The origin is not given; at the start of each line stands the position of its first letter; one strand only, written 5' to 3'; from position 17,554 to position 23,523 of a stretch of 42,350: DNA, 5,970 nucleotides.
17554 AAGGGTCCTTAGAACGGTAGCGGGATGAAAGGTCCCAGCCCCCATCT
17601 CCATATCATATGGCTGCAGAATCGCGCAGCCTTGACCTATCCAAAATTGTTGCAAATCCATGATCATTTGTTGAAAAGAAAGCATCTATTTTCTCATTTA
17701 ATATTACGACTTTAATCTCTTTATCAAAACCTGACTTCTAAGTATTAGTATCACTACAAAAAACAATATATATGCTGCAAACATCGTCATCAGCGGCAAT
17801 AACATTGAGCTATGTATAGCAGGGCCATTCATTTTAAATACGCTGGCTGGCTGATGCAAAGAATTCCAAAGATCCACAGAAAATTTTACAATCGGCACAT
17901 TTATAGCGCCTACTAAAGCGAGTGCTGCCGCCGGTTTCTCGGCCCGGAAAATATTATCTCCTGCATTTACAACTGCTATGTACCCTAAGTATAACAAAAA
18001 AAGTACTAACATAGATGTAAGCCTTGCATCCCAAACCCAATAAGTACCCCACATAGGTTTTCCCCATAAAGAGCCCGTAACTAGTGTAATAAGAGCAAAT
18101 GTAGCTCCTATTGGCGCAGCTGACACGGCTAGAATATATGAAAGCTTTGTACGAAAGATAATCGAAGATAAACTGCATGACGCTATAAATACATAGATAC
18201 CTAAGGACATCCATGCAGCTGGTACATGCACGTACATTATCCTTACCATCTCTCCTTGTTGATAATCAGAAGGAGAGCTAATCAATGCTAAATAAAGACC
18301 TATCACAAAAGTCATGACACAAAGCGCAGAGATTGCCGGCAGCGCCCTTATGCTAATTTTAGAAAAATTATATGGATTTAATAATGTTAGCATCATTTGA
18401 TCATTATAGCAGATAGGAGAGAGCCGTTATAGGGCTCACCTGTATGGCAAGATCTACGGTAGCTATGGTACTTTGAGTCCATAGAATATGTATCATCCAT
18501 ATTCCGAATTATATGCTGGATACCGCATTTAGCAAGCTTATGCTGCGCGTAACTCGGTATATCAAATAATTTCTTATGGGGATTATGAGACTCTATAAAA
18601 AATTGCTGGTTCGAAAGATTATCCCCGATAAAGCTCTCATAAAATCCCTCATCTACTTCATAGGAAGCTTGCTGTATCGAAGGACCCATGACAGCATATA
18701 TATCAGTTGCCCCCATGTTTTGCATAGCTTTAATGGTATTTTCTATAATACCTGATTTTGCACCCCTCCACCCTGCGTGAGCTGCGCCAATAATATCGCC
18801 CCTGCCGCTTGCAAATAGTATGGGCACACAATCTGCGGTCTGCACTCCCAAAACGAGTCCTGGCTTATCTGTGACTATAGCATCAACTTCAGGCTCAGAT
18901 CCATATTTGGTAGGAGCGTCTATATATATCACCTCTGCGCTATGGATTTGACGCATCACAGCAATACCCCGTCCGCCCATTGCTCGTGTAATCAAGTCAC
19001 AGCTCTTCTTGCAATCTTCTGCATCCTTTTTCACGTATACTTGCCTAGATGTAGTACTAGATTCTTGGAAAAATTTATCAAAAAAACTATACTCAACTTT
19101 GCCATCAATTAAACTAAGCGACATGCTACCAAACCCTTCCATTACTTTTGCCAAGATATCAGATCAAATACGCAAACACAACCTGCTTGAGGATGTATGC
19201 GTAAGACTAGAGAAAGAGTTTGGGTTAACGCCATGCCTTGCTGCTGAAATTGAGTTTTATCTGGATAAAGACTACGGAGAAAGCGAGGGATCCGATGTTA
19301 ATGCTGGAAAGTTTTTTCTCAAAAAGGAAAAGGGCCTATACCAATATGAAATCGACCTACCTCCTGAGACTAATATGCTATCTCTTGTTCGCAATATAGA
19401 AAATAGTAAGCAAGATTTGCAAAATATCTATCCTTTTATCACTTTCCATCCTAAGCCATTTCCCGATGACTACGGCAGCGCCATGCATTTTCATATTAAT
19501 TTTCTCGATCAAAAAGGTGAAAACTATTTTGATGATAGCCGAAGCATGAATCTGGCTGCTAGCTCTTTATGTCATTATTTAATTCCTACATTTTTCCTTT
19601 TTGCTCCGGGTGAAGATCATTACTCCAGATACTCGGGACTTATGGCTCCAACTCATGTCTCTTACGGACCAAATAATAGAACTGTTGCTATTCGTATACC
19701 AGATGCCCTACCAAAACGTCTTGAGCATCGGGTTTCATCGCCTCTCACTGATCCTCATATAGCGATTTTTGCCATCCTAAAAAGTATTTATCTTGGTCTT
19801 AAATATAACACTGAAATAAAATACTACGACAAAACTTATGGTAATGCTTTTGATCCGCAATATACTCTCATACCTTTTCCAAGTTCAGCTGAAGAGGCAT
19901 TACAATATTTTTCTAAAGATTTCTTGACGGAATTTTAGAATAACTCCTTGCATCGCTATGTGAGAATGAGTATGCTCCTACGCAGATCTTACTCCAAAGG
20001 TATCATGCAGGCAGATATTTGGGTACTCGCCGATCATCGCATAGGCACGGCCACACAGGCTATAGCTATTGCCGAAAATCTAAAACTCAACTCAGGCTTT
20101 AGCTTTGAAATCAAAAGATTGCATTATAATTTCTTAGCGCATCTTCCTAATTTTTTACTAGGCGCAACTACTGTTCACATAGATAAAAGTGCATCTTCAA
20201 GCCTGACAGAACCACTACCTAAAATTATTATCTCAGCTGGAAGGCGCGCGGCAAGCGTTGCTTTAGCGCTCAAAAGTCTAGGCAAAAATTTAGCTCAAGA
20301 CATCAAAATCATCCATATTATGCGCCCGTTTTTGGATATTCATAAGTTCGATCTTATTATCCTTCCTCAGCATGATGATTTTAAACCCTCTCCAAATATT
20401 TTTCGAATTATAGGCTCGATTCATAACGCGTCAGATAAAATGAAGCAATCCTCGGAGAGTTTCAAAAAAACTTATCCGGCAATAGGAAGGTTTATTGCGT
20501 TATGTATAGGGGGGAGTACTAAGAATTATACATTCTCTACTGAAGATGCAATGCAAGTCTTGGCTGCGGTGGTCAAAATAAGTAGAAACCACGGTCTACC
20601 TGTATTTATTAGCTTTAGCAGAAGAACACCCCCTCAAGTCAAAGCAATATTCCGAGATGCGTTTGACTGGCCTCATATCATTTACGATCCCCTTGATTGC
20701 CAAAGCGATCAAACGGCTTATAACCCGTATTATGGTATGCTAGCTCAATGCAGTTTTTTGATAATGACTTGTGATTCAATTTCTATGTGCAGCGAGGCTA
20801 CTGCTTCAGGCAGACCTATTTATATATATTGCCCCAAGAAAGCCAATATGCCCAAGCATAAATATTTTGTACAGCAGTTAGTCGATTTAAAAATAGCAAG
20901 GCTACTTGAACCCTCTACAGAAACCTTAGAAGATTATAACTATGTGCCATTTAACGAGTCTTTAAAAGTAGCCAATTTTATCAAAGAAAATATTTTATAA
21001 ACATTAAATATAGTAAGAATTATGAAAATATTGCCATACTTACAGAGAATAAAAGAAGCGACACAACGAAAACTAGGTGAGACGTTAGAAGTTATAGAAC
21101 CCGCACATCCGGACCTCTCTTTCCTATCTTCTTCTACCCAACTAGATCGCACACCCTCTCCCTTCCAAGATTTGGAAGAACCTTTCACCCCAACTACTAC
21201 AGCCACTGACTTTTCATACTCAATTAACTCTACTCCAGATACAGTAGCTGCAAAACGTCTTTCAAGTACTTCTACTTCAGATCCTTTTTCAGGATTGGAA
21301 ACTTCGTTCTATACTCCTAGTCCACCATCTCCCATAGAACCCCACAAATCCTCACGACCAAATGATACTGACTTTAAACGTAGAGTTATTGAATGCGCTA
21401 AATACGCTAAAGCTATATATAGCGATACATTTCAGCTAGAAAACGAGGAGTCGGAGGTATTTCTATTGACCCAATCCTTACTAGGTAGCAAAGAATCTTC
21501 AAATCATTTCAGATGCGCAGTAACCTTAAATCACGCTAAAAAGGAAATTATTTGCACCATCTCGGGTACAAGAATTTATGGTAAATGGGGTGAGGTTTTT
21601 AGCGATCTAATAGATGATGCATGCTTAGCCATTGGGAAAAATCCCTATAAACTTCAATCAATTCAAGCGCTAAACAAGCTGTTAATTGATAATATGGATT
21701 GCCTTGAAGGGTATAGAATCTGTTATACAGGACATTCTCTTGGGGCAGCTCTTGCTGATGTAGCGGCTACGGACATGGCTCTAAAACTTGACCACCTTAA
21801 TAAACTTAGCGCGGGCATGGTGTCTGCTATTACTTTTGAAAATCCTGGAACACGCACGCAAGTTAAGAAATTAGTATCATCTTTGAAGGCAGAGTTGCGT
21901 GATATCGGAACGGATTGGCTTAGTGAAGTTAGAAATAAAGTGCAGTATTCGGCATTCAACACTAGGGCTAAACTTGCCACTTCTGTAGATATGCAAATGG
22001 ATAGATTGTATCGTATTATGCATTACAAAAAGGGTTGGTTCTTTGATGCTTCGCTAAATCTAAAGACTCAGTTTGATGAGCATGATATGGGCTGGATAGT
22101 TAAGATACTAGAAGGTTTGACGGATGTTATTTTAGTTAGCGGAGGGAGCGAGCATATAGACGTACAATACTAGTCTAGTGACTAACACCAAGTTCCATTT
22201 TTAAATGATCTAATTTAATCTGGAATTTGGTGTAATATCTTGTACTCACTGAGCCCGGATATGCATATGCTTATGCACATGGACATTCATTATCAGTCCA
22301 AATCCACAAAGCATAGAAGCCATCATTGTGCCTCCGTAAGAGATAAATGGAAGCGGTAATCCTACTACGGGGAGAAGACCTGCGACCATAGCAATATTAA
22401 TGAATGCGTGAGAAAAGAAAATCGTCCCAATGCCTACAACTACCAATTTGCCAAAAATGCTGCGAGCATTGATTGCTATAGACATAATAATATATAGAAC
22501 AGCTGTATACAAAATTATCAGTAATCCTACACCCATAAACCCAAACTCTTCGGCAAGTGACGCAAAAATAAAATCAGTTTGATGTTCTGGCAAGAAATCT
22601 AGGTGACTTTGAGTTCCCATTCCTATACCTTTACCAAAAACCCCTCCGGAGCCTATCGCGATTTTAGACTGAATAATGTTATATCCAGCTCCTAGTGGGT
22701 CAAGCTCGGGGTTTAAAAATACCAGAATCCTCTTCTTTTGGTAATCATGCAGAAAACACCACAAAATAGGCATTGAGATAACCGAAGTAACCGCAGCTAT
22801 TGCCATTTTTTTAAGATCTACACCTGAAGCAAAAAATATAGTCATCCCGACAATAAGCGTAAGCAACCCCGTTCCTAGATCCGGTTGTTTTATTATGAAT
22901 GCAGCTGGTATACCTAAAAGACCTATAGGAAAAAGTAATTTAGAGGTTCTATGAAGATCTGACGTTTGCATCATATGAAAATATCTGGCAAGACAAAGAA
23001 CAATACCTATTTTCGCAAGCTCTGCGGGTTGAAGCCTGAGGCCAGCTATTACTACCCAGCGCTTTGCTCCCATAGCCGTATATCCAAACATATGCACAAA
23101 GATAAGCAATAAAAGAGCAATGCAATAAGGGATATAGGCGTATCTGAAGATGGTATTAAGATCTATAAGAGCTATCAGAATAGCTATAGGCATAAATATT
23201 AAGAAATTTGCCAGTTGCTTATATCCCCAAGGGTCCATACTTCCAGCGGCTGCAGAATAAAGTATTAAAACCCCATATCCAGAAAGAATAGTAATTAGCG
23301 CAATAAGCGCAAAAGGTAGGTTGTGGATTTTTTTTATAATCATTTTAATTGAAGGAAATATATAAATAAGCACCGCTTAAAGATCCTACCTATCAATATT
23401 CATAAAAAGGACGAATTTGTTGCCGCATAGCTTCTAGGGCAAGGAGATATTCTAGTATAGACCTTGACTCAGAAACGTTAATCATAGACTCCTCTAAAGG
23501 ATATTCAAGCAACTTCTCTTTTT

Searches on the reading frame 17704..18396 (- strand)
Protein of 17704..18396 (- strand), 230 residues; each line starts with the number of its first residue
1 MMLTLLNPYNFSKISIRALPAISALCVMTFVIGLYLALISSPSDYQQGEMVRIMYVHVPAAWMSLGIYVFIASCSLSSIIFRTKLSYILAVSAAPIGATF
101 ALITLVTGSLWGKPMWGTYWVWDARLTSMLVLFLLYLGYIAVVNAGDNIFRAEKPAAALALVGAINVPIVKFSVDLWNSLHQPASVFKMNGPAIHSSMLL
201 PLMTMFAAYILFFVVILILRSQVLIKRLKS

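Call 45: search_protein_families(library=pfam, proteins=[window:17704-18396:-], max_evalue=0.00001)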
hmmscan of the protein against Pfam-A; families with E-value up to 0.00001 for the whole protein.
window:17704-18396:- (230 aa): 1 family
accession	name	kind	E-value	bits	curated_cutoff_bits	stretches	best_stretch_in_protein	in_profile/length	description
PF01578.25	Cytochrom_C_asm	-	2.7e-35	122.4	29.9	1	8-181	23-212/212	Cytochrome C assembly protein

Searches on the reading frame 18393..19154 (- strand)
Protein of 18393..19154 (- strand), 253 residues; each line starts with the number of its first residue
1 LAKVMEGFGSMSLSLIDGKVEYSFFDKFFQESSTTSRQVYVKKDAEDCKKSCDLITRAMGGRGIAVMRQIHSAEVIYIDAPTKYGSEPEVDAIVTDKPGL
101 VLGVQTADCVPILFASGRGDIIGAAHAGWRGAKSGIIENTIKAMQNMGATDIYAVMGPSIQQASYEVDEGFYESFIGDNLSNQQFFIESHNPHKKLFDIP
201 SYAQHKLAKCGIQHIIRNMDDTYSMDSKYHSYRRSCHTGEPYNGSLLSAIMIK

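Call 45: search_protein_families(library=pfam, proteins=[window:18393-19154:-], max_evalue=0.00001)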
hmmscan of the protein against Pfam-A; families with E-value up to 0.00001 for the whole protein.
window:18393-19154:- (253 aa): 1 family
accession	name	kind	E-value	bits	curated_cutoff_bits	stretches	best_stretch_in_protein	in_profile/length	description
PF02578.20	Cu-oxidase_4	-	1.8e-51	175.3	22.9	1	39-240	19-232/238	Multi-copper polyphenol oxidoreductase laccase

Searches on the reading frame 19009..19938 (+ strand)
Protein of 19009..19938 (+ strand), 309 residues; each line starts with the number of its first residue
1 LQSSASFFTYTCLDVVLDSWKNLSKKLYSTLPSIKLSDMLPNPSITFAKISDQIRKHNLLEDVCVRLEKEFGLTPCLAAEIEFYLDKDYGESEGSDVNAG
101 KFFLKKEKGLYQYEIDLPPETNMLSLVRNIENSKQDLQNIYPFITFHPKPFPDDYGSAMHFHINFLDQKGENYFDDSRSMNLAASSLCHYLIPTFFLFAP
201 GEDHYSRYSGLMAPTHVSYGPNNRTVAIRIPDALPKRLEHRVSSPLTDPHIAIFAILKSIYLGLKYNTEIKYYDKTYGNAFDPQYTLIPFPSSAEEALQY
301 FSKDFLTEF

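Call 46: search_protein_families(library=pfam, proteins=[window:19009-19938:+], max_evalue=0.00001)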
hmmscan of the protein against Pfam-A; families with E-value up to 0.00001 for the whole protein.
window:19009-19938:+ (309 aa): 1 family
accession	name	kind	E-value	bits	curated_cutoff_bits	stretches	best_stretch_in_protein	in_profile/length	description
PF00120.29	Gln-synt_C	-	1.8e-26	93.5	24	1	112-304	100-306/344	Glutamine synthetase, catalytic domain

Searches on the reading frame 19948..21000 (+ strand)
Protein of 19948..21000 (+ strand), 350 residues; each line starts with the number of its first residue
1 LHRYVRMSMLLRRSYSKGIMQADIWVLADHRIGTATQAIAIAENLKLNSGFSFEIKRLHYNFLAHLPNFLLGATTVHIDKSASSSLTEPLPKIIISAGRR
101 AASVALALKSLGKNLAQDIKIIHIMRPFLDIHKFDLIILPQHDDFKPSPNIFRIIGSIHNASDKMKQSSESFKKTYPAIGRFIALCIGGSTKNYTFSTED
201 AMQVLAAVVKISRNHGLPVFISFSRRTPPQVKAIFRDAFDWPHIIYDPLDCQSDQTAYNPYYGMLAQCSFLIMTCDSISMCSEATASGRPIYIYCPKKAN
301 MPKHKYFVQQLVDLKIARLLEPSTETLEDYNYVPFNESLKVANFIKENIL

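Call 46: search_protein_families(library=pfam, proteins=[window:19948-21000:+], max_evalue=0.00001)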
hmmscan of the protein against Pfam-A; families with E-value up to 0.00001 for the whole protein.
window:19948-21000:+ (350 aa): 1 family
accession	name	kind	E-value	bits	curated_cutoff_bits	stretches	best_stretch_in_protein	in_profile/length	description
PF06258.17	Mito_fiss_Elm1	-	5.7e-65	219.8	27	1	33-348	2-303/304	Mitochondrial fission ELM1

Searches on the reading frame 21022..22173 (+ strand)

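Call 46: search_protein_families(library=pfam, proteins=[window:21022-22173:+], max_evalue=0.00001)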
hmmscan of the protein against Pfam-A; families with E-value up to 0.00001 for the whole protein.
window:21022-22173:+ (383 aa): 1 family
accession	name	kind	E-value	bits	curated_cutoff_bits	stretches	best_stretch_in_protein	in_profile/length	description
PF01764.32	Lipase_3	-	1.1e-06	29.1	22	1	216-277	52-105/140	Lipase (class 3)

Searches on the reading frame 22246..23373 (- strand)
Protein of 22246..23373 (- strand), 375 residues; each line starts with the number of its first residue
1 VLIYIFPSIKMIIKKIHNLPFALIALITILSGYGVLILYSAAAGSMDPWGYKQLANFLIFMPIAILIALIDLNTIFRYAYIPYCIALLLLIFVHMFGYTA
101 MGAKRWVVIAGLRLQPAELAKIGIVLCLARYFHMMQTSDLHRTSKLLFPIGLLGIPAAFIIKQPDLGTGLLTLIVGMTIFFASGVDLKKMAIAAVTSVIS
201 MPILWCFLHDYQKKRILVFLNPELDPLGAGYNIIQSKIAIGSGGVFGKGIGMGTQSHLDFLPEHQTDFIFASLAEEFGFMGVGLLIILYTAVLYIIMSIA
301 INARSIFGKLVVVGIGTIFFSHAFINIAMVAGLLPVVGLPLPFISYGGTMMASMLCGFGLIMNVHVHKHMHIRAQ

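Call 46: search_protein_families(library=pfam, proteins=[window:22246-23373:-], max_evalue=0.00001)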
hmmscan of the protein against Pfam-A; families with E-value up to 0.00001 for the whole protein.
window:22246-23373:- (375 aa): 1 family
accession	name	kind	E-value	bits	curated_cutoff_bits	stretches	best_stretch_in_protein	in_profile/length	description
PF01098.24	FTSW_RODA_SPOVE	-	4.4e-95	319.1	26.4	1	23-368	3-354/356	Cell cycle protein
